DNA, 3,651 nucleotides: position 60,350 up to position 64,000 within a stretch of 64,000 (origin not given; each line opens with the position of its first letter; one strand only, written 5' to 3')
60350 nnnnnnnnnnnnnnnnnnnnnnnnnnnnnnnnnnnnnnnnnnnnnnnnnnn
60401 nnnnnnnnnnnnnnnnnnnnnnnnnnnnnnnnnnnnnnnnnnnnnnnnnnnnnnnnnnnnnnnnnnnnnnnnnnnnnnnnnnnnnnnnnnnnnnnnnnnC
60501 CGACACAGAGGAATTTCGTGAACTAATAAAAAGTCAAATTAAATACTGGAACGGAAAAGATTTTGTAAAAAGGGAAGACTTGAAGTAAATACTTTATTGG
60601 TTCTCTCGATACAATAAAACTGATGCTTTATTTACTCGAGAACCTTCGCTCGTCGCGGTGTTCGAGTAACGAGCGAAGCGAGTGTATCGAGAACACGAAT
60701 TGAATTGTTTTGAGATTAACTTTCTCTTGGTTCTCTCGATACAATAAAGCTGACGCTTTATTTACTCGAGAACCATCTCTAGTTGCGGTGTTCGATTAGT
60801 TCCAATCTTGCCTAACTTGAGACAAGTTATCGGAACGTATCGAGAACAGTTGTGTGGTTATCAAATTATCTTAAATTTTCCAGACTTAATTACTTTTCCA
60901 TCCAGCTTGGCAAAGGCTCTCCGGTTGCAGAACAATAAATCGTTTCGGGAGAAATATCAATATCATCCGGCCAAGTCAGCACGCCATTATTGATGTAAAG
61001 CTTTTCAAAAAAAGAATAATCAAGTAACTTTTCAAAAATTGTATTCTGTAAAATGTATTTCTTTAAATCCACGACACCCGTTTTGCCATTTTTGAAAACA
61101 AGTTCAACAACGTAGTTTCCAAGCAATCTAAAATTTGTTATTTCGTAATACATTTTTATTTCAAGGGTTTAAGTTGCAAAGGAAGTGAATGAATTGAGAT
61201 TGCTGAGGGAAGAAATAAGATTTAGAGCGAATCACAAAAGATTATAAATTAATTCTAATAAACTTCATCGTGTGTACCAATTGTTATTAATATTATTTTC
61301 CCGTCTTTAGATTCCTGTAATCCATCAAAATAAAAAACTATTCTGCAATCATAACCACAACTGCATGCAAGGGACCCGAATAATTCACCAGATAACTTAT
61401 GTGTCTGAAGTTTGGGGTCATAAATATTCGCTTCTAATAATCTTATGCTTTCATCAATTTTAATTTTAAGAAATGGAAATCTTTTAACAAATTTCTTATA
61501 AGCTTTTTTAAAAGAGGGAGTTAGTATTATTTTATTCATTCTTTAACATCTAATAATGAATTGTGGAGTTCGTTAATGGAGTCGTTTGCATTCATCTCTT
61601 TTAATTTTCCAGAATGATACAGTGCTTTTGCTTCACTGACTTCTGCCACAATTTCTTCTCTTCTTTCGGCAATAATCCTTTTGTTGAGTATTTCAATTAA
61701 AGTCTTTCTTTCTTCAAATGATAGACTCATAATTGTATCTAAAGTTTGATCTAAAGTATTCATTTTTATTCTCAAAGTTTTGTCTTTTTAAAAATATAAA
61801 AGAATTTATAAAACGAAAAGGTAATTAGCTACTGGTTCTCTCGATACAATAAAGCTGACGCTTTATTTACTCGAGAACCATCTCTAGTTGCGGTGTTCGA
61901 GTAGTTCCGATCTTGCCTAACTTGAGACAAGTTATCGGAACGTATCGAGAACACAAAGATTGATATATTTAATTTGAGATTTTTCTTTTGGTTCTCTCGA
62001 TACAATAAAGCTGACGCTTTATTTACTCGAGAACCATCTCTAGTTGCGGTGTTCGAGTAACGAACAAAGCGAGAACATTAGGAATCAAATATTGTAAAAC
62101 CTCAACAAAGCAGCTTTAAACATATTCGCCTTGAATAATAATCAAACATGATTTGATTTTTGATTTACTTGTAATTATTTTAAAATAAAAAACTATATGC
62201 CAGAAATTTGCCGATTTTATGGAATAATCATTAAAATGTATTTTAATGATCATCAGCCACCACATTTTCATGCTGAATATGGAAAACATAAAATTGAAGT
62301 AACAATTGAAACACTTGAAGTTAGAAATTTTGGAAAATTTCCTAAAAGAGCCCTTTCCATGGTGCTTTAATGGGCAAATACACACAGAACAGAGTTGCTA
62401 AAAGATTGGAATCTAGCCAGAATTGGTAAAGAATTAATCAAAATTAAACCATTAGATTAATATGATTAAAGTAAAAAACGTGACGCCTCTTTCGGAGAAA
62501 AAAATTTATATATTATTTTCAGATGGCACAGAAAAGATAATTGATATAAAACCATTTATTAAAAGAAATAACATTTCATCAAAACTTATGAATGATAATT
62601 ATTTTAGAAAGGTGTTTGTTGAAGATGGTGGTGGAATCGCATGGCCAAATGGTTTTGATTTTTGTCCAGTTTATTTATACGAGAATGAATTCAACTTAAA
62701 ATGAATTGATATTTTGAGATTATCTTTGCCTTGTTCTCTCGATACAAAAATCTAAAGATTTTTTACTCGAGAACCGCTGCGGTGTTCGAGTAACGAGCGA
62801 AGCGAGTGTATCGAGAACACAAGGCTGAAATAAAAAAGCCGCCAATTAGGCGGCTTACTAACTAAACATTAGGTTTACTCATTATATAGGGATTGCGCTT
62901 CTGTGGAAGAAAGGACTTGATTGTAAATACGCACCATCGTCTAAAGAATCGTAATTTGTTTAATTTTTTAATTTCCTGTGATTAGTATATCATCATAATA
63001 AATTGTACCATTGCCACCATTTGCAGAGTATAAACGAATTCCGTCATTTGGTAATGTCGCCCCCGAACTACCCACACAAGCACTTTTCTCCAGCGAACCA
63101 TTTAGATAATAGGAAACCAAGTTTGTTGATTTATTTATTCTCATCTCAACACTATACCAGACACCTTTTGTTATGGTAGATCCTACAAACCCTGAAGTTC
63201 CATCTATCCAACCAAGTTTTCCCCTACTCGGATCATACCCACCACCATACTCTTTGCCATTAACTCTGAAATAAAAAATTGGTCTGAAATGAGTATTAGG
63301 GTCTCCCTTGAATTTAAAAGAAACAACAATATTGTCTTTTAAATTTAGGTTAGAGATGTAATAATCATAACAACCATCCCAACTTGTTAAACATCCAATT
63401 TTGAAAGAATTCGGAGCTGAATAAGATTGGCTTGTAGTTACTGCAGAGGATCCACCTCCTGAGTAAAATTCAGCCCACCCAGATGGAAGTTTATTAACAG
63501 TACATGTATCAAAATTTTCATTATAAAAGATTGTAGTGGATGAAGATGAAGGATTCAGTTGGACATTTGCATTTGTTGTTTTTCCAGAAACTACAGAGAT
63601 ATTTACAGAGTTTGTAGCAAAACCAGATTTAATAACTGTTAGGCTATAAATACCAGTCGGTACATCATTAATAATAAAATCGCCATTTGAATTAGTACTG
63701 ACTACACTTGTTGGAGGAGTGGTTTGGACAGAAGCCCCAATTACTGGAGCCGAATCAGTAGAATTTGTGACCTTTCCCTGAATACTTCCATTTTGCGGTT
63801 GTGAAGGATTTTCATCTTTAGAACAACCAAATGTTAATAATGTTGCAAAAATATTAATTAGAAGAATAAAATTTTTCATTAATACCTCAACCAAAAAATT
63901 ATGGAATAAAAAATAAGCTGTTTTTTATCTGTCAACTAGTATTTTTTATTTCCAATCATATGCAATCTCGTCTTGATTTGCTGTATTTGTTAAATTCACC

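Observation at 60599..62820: Five same-orientation copies of an unclassified 88-121-nt nested-inverted-repeat element punctuating small gene cassettes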

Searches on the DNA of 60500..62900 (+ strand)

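Call 21: search_rna_families(source=window, start=60500, end=62900, threshold=evalue, max_evalue=10, show_alignments=3)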
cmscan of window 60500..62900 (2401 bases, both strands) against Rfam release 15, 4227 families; matches with E-value up to 10: 12.
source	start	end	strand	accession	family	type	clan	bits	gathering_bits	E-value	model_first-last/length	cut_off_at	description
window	62708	62863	+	RF01859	Phe_leader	Cis-reg; leader;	-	24.3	55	0.4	1-125/125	no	Phenylalanine leader peptide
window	62710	62863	-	RF02900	AaHKsRNA82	Gene; sRNA;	-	23.5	51.4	1.5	1-81/81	no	Aggregatibacter sRNA 82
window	62454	62517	+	RF02296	TtnuCD20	Gene; snRNA; snoRNA; CD-box;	-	22.4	80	1.5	1-66/66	no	Tetrahymena snoRNA TtnuCD20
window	60749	60880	-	RF02123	FTX_4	Gene; lncRNA;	-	21.5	80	2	1-141/141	no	FTX transcript, XIST regulator conserved region 4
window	62829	62900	-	RF01859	Phe_leader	Cis-reg; leader;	-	20.5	55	2.8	54-125/125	5'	Phenylalanine leader peptide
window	62833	62900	-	RF00078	MicA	Gene; sRNA;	-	20.1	41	5.3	6-75/75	5'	MicA sRNA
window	61399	61474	-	RF00538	snoCD11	Gene; snRNA; snoRNA; CD-box;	-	19.8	60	2.1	1-75/75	no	Small nucleolar RNA CD11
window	62828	62900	-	RF00022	GcvB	Gene;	-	19.2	42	0.25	124-204/204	5'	GcvB RNA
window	62811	62856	+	RF02236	asX2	Gene; sRNA;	-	19.2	70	1.2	1-87/87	no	Xanthomonas sRNA asX2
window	61674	61716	+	RF04333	Plastid-ycf3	Intron;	-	18.6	55.2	0.3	1-47/47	no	Plastid-ycf3 group II-D1 intron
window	61455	61496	-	RF02750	ES003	Gene; sRNA;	-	18.5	37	1.6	1-53/53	no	ES003 sRNA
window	61997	62095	-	RF04039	mir-2242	Gene; miRNA;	-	16.2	70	6.5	1-95/95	no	mir-2242 microRNA precursor family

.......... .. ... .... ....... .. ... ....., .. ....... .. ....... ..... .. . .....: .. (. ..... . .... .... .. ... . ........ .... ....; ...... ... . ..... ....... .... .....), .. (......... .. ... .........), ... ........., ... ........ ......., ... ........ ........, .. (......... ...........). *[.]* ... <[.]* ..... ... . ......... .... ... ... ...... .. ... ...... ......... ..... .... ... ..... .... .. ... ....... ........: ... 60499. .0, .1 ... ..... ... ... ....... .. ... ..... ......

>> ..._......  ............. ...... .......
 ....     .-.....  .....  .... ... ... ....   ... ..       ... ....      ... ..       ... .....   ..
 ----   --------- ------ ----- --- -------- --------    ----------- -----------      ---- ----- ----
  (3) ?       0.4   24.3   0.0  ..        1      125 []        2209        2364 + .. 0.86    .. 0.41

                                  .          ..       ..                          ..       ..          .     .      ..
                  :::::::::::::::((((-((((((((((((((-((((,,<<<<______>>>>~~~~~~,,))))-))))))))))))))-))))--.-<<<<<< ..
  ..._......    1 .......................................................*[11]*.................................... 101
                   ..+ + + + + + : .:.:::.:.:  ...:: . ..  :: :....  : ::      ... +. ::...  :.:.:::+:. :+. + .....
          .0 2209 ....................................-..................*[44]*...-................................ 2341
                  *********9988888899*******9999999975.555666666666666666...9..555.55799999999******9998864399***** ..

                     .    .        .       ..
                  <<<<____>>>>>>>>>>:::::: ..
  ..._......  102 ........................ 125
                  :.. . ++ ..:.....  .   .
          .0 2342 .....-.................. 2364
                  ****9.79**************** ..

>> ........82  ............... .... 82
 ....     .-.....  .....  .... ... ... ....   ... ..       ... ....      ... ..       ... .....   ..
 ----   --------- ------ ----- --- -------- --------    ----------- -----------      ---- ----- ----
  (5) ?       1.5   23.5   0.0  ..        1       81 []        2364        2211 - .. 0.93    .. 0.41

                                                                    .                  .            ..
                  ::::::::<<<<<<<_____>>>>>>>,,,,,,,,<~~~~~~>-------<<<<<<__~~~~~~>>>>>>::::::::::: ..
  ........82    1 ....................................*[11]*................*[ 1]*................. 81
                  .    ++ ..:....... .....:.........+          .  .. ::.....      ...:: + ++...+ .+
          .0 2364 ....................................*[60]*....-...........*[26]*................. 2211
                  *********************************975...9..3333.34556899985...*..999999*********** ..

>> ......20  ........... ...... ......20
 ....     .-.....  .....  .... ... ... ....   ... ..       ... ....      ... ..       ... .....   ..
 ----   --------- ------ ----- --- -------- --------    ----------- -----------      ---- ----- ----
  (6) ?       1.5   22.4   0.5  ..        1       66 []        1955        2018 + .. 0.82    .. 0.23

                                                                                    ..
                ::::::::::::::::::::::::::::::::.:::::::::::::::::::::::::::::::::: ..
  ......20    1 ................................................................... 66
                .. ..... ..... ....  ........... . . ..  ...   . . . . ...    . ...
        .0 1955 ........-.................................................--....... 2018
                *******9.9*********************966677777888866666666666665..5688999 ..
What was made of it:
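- On Any Rfam RNA family: E<=10 on 60500-62900: only noise (call 21).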

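Call 62: search_dna_similar(query=window:61834-61954:+, collection=plasmids, mode=distant, max_evalue=0.01)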
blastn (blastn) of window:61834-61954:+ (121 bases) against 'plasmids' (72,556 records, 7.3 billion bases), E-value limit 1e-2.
No match.

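Call 63: search_dna_similar(query=window:61834-61954:+, collection=phages, mode=distant, max_evalue=0.01)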
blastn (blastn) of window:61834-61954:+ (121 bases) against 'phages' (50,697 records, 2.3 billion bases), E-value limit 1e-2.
No match.
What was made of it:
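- On MITE: No match in the plasmid or phage collections (calls 62, 63).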

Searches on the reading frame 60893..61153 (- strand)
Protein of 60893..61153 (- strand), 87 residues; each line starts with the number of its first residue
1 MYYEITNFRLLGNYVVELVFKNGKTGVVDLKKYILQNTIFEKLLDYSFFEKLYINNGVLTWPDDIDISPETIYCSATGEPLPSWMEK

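Call 12: search_protein_families(library=pfam, proteins=[window:60893-61153:-], max_evalue=0.01)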
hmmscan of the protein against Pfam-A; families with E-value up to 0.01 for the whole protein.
window:60893-61153:- (87 aa): 1 family
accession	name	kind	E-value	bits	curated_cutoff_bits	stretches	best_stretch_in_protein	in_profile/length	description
PF10387.14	DUF2442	-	3.8e-14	53.1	23.9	1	6-74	2-68/72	Protein of unknown function (DUF2442)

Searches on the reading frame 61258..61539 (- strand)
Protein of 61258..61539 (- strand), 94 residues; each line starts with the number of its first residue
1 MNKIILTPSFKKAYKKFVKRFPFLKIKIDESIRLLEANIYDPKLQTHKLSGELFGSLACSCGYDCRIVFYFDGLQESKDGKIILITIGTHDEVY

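Call 12: search_protein_families(library=pfam, proteins=[window:61258-61539:-], max_evalue=0.01)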
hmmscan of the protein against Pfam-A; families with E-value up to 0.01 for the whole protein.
window:61258-61539:- (94 aa): 1 family
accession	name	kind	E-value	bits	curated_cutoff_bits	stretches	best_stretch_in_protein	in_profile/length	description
PF15738.11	YafQ_toxin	-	9.1e-07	29.5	30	1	3-93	2-86/88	Bacterial toxin of type II toxin-antitoxin system, YafQ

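Call 55: find_homologous_proteins(query=window:61258-61539:-, max_evalue=1e-8)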
Query window:61258-61539:- (94 aa): 189 proteins with E <= 1e-8 among 201 candidates; the best 120 are listed.
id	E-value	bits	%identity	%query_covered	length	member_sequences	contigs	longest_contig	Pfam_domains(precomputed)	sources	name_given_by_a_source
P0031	1.4e-56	206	100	100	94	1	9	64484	PF15738.12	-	-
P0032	2.2e-39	151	73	100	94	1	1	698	PF15738.12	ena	-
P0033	2.4e-38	148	71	100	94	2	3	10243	PF15738.12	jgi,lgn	-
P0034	1.5e-37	145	70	100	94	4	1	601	-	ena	-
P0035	1.7e-36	142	70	100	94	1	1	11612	PF15738.12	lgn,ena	-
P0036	1.8e-36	142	69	100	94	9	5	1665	PF15738.12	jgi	jgi:mRNA-degrading endonuclease YafQ of YafQ-DinJ toxin-antitoxin module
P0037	4.8e-34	134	67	100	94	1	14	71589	PF15738.12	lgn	-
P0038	1.1e-33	133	67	100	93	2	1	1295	PF15738.12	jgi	-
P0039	1.4e-33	133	67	100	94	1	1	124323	PF15738.12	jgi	jgi:addiction module RelE/StbE family toxin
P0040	2.5e-33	132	67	100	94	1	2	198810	PF15738.12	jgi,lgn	jgi:mRNA-degrading endonuclease YafQ of YafQ-DinJ toxin-antitoxin module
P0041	3.0e-33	131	67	100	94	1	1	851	PF15738.12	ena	-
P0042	3.1e-33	131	64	100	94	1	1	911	PF15738.12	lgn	-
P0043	1.4e-32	129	65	100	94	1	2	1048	PF15738.12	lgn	-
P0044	4.4e-32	128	66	100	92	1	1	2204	PF15738.12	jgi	-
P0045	2.6e-31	125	65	99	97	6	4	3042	PF15738.12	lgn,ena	-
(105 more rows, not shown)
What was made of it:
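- Tried and rejected: The longest contig holding the toxin gene is 64,484 bases, so the window is nearly all of it (call 55).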

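Call 56: find_encoding_contigs(protein=P0033, flank=6000, max_places=3)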
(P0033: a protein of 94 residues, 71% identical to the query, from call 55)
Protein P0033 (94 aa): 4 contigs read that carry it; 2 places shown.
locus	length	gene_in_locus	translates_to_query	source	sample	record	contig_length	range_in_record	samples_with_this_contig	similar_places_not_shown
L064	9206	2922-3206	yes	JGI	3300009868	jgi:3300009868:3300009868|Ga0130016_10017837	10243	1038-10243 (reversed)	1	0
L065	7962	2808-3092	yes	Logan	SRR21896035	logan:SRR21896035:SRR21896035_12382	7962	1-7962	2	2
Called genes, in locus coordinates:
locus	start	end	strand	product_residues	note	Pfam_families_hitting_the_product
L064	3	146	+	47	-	?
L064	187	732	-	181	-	-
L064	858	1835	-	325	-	-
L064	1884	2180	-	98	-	-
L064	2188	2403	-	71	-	PF09720:Unstab_antitox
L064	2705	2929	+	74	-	-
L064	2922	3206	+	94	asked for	PF15738:YafQ_toxin (weak)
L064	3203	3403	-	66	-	-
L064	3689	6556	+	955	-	PF15902:Sortilin-Vps10 (faint), PF18962:Por_Secre_tail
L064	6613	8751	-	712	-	-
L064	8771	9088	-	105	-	PF05168:HEPN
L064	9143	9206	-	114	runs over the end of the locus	PF01909:NTP_transf_2, PF18765:Polbeta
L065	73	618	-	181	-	-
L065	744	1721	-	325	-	-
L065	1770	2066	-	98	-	-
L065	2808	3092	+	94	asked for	PF15738:YafQ_toxin (weak)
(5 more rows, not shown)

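Call 57: find_encoding_contigs(protein=P0035, flank=5000, max_places=2)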
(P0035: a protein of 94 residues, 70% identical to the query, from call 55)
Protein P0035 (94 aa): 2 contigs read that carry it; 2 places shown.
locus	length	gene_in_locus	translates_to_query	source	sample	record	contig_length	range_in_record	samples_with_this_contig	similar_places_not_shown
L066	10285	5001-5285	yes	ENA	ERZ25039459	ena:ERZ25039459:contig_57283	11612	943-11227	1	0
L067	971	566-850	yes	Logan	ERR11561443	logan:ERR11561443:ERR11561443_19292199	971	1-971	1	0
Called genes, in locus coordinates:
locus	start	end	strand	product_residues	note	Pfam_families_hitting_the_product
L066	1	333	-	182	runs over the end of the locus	-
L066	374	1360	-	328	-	-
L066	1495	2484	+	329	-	PF13585:CHU_C (weak), PF18962:Por_Secre_tail, PF13860:FlgD_ig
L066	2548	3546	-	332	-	-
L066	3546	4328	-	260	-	-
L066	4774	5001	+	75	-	-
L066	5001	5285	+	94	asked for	PF15738:YafQ_toxin (weak)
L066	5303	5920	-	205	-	PF01075:Glyco_transf_9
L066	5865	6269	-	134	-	-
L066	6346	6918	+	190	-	-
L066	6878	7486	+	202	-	PF00534:Glycos_transf_1, PF13692:Glyco_trans_1_4, PF13524:Glyco_trans_1_2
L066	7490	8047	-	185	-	-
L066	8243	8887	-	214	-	PF06508:QueC (faint)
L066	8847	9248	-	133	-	-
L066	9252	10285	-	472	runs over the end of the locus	?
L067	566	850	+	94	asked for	PF15738:YafQ_toxin (weak)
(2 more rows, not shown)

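Call 58: find_encoding_contigs(protein=P0037, flank=5000, max_places=3)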
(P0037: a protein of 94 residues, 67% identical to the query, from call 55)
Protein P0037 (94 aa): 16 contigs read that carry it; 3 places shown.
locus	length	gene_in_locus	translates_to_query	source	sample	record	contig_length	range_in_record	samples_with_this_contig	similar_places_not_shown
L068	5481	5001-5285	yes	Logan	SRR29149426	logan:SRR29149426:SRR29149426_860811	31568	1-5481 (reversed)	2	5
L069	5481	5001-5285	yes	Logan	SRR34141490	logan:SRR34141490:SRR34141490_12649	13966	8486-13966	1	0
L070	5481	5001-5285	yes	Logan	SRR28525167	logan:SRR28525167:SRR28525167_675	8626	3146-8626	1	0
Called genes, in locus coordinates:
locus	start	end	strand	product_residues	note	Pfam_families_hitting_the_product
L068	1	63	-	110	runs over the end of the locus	-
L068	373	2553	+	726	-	PF13415:Beta-prop_FBX42 (faint), PF13964:Beta-prop_Calicin (faint), PF24996:NANM (faint), PF25210:Kelch_FKB95 (faint), PF24681:Kelch_KLHDC2_KLHL20_DRC7, PF18962:Por_Secre_tail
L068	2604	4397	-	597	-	PF05362:Lon_C (weak)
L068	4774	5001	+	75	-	-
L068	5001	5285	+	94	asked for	PF15738:YafQ_toxin (weak)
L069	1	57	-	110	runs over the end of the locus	-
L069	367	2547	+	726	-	PF13415:Beta-prop_FBX42 (faint), PF13964:Beta-prop_Calicin (faint), PF24996:NANM (faint), PF25210:Kelch_FKB95 (faint), PF24681:Kelch_KLHDC2_KLHL20_DRC7, PF18962:Por_Secre_tail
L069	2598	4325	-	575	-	PF05362:Lon_C (weak)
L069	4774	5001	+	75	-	-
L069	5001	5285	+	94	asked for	PF15738:YafQ_toxin (weak)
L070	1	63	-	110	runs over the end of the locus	-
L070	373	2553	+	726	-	PF13415:Beta-prop_FBX42 (faint), PF13964:Beta-prop_Calicin (faint), PF24996:NANM (faint), PF25210:Kelch_FKB95 (faint), PF24681:Kelch_KLHDC2_KLHL20_DRC7, PF18962:Por_Secre_tail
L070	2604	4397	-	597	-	PF05362:Lon_C (weak)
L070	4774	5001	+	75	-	-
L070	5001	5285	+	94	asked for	PF15738:YafQ_toxin (weak)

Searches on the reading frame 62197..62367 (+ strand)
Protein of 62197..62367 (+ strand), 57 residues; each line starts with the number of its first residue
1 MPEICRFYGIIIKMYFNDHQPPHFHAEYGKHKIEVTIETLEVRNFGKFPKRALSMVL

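Call 12: search_protein_families(library=pfam, proteins=[window:62197-62367:+], max_evalue=0.01)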
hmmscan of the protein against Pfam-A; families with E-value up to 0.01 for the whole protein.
window:62197-62367:+ (57 aa): 1 family
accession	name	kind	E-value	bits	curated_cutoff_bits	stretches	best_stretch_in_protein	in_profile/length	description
PF13711.11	DUF4160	-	2.9e-14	53.5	23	1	9-56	1-49/65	Domain of unknown function (DUF4160)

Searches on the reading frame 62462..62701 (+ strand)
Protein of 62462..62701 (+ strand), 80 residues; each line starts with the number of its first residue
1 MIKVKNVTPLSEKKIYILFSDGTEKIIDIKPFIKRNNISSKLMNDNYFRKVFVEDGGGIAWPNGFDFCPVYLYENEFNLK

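Call 12: search_protein_families(library=pfam, proteins=[window:62462-62701:+], max_evalue=0.01)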
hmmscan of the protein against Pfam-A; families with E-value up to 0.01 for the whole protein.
window:62462-62701:+ (80 aa): 1 family
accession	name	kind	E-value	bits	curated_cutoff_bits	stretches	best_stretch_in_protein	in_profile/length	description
PF10387.14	DUF2442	-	5.6e-15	55.7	23.9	1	4-76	1-70/72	Protein of unknown function (DUF2442)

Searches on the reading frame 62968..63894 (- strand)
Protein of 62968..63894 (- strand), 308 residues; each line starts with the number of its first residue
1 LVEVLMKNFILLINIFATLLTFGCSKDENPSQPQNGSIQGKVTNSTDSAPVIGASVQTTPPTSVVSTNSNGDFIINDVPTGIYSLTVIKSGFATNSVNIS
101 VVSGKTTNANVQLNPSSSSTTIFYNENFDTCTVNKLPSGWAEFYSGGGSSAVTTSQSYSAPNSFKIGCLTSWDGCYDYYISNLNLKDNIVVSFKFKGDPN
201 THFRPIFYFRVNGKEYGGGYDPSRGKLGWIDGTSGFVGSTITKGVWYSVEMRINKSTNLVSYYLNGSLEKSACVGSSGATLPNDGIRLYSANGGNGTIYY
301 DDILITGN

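Call 10: find_encoding_contigs(protein=window:62968-63894:-, flank=10000, max_places=6)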
Protein window:62968-63894:- (308 aa): no gene with exactly this product is on record in the collection.

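Call 12: search_protein_families(library=pfam, proteins=[window:62971-63894:-], max_evalue=0.01)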
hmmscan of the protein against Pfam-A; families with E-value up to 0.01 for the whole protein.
window:62971-63894:- (308 aa): 5 families
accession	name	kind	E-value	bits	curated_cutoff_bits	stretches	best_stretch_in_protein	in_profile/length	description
PF13620.12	CarboxypepD_reg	-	2.4e-14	53.9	32.3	1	37-113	1-81/82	Carboxypeptidase regulatory-like domain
PF13715.12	CarbopepD_reg_2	-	7.2e-12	45.6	32.2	1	38-117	1-80/88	CarboxypepD_reg-like domain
PF14686.12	fn3_3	-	2.5e-06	27.6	24.4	1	62-108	26-74/75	Polysaccharide lyase family 4, domain II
PF09430.16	EMC7_beta-sandw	-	1.2e-05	25.9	26.6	1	61-111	19-70/122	ER membrane protein complex subunit 7, beta-sandwich domain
PF08308.17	PEGA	-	9.7e-05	22.6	20.8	1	75-116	29-70/71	PEGA domain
